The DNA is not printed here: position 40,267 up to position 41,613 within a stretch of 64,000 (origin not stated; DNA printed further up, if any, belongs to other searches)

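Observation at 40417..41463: LOG-family phosphoribohydrolase fused to a pterin-4a-carbinolamine dehydratase (PCD/DCoH) domain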

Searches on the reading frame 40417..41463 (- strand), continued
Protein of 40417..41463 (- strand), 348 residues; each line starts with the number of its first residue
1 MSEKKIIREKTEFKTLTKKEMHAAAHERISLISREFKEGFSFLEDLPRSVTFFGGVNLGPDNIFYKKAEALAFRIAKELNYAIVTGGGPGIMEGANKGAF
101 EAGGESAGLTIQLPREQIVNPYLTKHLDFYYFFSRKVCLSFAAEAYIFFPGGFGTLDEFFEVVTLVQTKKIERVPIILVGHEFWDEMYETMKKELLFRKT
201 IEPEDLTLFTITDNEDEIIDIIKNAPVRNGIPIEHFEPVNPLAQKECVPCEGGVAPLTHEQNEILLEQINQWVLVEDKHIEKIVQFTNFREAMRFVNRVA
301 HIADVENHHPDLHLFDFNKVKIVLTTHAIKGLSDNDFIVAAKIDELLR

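Call 21: find_related_loci(query=A1, collection=genome_contigs, flank=10000)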
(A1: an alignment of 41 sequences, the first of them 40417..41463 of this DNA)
Query A1 (348 aa) in genome_contigs; peptide patterns used: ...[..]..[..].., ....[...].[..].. (x = any residue, [..] = any of these).
600 stretches matched a pattern (row limit reached: there are more); 600 encode a relative of the query (tblastn E <= 1e-3); the best 80 are kept; 80 distinct loci.
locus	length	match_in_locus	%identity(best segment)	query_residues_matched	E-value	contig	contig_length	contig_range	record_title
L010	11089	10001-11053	52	13-348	1e-122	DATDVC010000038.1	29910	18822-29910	MAG TPA_asm: Candidatus Paceibacterota bacterium isolate SMAG_U8074 k141_430725, whole genome shotgun sequence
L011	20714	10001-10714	61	1-235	4e-96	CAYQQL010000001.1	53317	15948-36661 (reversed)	MAG TPA_asm: uncultured Candidatus Saccharibacteria bacterium isolate SRP286056_co3_38 genome assembly, contig: NODE_301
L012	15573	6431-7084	56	16-233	3e-82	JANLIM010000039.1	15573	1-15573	MAG: Candidatus Zambryskiibacteriota bacterium isolate S40-15 k99_442266, whole genome shotgun sequence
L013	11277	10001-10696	54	16-245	3e-81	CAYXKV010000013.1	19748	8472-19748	MAG TPA_asm: uncultured Candidatus Saccharibacteria bacterium isolate binchicken_co274_24 genome assembly, contig: NODE_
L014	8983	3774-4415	57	16-228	3e-75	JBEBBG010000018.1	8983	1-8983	MAG: Candidatus Parcubacteria bacterium isolate arikareeriver_2019_sw_WHONDRS-S19S_0023_B_bin.8 scaffold_663510, whole g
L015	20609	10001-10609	50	29-228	1e-63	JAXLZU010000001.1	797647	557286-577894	MAG: Candidatus Saccharibacteria bacterium isolate STL-PAT10 C2.14.fa-1, whole genome shotgun sequence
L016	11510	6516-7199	45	1-223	7e-61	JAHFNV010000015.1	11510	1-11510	MAG: Candidatus Nomurabacteria bacterium isolate nzgw489 NODE_9711_length_11511_cov_6.522037, whole genome shotgun seque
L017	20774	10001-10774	43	8-258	3e-57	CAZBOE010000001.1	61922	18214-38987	MAG TPA_asm: uncultured Tepidisphaeraceae bacterium isolate SRP290908_co1_151 genome assembly, contig: NODE_457_length_6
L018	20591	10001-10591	50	28-223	5e-57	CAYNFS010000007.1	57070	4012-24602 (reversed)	MAG TPA_asm: uncultured Candidatus Saccharibacteria bacterium isolate binchicken_co38_1306 genome assembly, contig: NODE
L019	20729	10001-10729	42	1-235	2e-59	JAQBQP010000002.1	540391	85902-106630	MAG: Candidatus Doudnabacteria bacterium isolate RYN_376 scaffold_1256096, whole genome shotgun sequence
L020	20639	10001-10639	46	20-232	8e-57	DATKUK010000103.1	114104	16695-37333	MAG TPA_asm: Phycisphaerae bacterium isolate SMAG_U14105 k141_1250164, whole genome shotgun sequence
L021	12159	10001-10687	41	1-229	4e-55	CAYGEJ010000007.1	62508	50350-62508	MAG TPA_asm: uncultured Candidatus Saccharibacteria bacterium isolate ERP113451_co1_281 genome assembly, contig: NODE_32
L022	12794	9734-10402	47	7-223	6e-55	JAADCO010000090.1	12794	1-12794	MAG: Thermodesulfobacteriota bacterium isolate L_MaxBin.001 contig-127_5465, whole genome shotgun sequence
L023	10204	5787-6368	50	28-222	6e-55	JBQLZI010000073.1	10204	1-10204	MAG: Phycisphaerales bacterium isolate bin_1773 contig_73, whole genome shotgun sequence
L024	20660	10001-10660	45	3-222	1e-54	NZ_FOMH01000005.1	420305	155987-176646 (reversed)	Flavobacterium phragmitis strain CGMCC 1.10370, whole genome shotgun sequence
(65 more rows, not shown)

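Call 25: predict_structure(alignment_id=A1)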
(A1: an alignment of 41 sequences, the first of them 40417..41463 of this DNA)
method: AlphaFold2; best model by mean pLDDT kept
length: 348 residues; sequences in the alignment: 41
mean_pLDDT: 89.0   pTM: 0.65
mean pLDDT of the five models: 89.0, 88.9, 87.6, 87.5, 87.3
residues with pLDDT >= 90: 232; 70-90: 84; 50-70: 21; < 50: 11
segments of 3 or more residues with pLDDT < 50: 1-8
pLDDT, mean of each block of 10 residues (from residue 1): 48 72 85 92 89 94 98 97 94 97 95 71 92 91 92 95 91 93 97 96 96 98 77 59 86 86 94 95 93 90 90 95 93 95 90
secondary structure, 60 per line:
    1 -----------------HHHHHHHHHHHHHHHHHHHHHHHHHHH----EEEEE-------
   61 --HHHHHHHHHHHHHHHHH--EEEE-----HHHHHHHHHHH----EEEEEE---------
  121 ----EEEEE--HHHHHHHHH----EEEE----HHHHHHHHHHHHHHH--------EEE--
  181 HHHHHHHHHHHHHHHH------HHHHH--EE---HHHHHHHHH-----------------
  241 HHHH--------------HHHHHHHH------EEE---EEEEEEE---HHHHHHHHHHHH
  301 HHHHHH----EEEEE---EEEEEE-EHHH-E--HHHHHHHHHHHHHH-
elements in order: H18-44 E49-53 H63-79 E82-85 H91-101 E106-111 E125-129 H132-140 E145-148 H153-167 E176-178 H181-196 H203-207 H215-223 H241-244 H259-266 E273-275 E279-285 H289-306 E311-315 E319-324 H334-347

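Call 45: fold_search(model_id=the predicted structure, library=pdb)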
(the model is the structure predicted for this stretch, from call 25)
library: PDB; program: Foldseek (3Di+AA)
matches with E <= 10: 1212; with E <= 0.001: 125
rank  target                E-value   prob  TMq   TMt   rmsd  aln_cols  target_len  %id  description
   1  9us2_A                1.1e-21  1.00  0.55  0.90   3.0       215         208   37  Crystal structure of YgdH from Neisseria meningitidis (released 2025-08-06)
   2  9us2_B                1.3e-21  1.00  0.54  0.91   1.7       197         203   41  Crystal structure of YgdH from Neisseria meningitidis (released 2025-08-06)
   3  5zi9_A                1.4e-21  1.00  0.55  0.90   1.4       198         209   42  Crystal structure of type-II LOG from Streptomyces coelicolor A3 (released 2018-04-18)
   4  9us2_C                1.6e-21  1.00  0.53  0.91   1.7       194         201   41  Crystal structure of YgdH from Neisseria meningitidis (released 2025-08-06)
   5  1wek_A                3.9e-21  1.00  0.56  0.92   1.7       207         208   42  Crystal structure of the conserved hypothetical protein TT1465 from Thermus thermophilus HB8 (released 2004-11-25)
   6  1wek_B                7.8e-21  1.00  0.56  0.92   1.8       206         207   42  Crystal structure of the conserved hypothetical protein TT1465 from Thermus thermophilus HB8 (released 2004-11-25)
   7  5zi9_B                1.3e-20  1.00  0.56  0.81   4.4       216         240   39  Crystal structure of type-II LOG from Streptomyces coelicolor A3 (released 2018-04-18)
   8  5wq3_C                1.7e-20  1.00  0.54  0.89   1.5       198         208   41  Crystal structure of type-II LOG from Corynebacterium glutamicum (released 2017-04-12)
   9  5wq3_A                5.3e-20  1.00  0.54  0.90   1.5       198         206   41  Crystal structure of type-II LOG from Corynebacterium glutamicum (released 2017-04-12)
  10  1wek_E                1.4e-19  1.00  0.53  0.89   1.3       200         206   40  Crystal structure of the conserved hypothetical protein TT1465 from Thermus thermophilus HB8 (released 2004-11-25)
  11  5wq3_B                2.2e-19  1.00  0.54  0.90   1.4       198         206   41  Crystal structure of type-II LOG from Corynebacterium glutamicum (released 2017-04-12)
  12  1wek_D                1.2e-18  1.00  0.54  0.89   3.4       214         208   40  Crystal structure of the conserved hypothetical protein TT1465 from Thermus thermophilus HB8 (released 2004-11-25)
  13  1wek_C                1.6e-18  1.00  0.54  0.89   2.1       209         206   40  Crystal structure of the conserved hypothetical protein TT1465 from Thermus thermophilus HB8 (released 2004-11-25)
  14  1wek_F                3.5e-18  1.00  0.53  0.89   3.4       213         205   39  Crystal structure of the conserved hypothetical protein TT1465 from Thermus thermophilus HB8 (released 2004-11-25)
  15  5zbk                  1.3e-12  1.00  0.46  0.85   2.4       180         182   29  Crystal structure of type-I LOG from Pseudomonas aeruginosa PAO1 in complex with AMP (released 2018-06-27)
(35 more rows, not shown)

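Call 56: search_protein_representatives(protein=window:40417-41463:-)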
Query: 348 residues. Proteins with E-value up to 0.001 (for the whole library): 13992; up to 1e-10: 4970; up to 1e-30: 625. The best 150 are listed.
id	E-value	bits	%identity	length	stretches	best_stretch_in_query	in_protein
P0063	5.0e-118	410.7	54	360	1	13-348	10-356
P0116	3.3e-102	358.7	62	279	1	92-348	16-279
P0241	7.5e-92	324.7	42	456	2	32-228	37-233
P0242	2.0e-80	287.1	42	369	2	28-223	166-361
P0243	6.8e-79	282.1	56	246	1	12-235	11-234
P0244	5.7e-76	272.5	54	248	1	10-234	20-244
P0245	4.2e-69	249.9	60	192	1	160-348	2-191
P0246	2.7e-66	240.7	51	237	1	5-229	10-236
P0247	6.1e-66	239.5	54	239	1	14-228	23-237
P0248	4.6e-65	236.6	51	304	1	21-227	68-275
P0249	1.6e-64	234.8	53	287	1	12-229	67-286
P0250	8.3e-64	232.5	48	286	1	11-235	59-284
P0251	1.8e-59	218.2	53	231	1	26-228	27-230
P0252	1.4e-58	215.3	54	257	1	28-226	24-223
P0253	7.6e-58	212.9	54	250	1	27-222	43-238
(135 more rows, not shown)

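Call 60: list_cluster_members(proteins=[window:40417-41463:-, P0063, P0082, P0099, P0059, P0019, P0035, P0065, P0078, P0038])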
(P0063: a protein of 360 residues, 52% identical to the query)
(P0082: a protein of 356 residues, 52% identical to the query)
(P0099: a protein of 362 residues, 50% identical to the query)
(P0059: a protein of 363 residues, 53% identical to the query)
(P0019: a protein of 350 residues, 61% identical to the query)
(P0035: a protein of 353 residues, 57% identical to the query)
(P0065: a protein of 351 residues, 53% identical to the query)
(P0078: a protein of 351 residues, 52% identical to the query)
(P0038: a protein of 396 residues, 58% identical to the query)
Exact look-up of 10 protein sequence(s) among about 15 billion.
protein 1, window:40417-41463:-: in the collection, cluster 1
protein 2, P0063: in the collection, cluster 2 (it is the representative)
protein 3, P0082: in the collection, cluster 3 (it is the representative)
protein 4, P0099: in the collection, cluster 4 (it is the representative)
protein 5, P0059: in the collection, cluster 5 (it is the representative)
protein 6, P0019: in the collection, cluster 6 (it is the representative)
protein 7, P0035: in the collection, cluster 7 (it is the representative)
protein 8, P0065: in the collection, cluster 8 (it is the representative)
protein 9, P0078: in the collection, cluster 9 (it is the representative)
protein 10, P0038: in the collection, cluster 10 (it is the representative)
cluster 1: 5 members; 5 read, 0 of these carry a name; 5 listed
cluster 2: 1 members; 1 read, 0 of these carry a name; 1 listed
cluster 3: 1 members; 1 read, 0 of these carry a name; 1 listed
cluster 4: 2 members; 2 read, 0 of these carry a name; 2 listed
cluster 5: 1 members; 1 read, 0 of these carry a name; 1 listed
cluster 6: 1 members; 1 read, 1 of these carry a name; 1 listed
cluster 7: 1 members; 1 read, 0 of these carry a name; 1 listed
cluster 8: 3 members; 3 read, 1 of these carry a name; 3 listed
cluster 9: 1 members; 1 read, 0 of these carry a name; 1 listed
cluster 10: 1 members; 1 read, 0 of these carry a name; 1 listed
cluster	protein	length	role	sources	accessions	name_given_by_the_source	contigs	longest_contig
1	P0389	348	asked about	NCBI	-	-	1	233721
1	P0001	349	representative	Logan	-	-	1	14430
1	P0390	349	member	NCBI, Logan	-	-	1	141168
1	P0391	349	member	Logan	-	-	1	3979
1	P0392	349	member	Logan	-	-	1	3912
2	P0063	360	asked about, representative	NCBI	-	-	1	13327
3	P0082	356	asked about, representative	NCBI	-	-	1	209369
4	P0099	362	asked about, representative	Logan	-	-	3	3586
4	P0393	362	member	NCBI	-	-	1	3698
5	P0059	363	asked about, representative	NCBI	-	-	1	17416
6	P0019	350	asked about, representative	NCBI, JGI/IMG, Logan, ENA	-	uncharacterized protein (TIGR00730 family)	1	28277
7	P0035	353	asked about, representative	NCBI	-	-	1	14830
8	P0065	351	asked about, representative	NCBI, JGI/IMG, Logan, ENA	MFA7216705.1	MAG: TIGR00730 family Rossman fold protein [Candidatus Paceibacterota bacterium]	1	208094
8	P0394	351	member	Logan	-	-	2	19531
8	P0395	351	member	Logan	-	-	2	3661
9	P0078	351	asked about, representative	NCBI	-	-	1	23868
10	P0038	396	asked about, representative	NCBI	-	-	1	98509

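Call 61: find_encoding_contigs(protein=window:40417-41463:-, flank=3000, max_places=2)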
Protein window:40417-41463:- (348 aa): no gene with exactly this product is on record in the collection.

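Call 82: predict_structure(alignment_id=A2)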
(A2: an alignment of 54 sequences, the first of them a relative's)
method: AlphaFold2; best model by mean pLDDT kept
length: 367 residues; sequences in the alignment: 54
mean_pLDDT: 88.9   pTM: 0.64
mean pLDDT of the five models: 88.9, 88.4, 88.4, 88.1, 87.8
residues with pLDDT >= 90: 259; 70-90: 69; 50-70: 17; < 50: 22
segments of 3 or more residues with pLDDT < 50: 230-248
pLDDT, mean of each block of 10 residues (from residue 1): 55 80 87 91 92 98 99 97 96 98 96 81 95 93 95 97 93 96 98 98 97 98 82 42 42 90 89 91 94 92 95 95 94 93 96 92 66
secondary structure, 60 per line:
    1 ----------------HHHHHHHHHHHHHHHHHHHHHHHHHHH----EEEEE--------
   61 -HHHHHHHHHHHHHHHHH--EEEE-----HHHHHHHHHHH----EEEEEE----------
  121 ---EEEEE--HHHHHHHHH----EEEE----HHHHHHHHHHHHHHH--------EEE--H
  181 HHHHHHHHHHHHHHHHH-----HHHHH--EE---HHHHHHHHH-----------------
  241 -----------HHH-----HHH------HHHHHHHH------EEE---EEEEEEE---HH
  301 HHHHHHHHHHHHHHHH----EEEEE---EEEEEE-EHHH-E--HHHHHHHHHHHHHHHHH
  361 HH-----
elements in order: H17-43 E48-52 H62-78 E81-84 H90-100 E105-110 E124-128 H131-139 E144-147 H152-166 E175-177 H180-197 H203-207 H215-223 H269-276 E283-285 E289-295 H299-316 E321-325 E329-334 H344-362
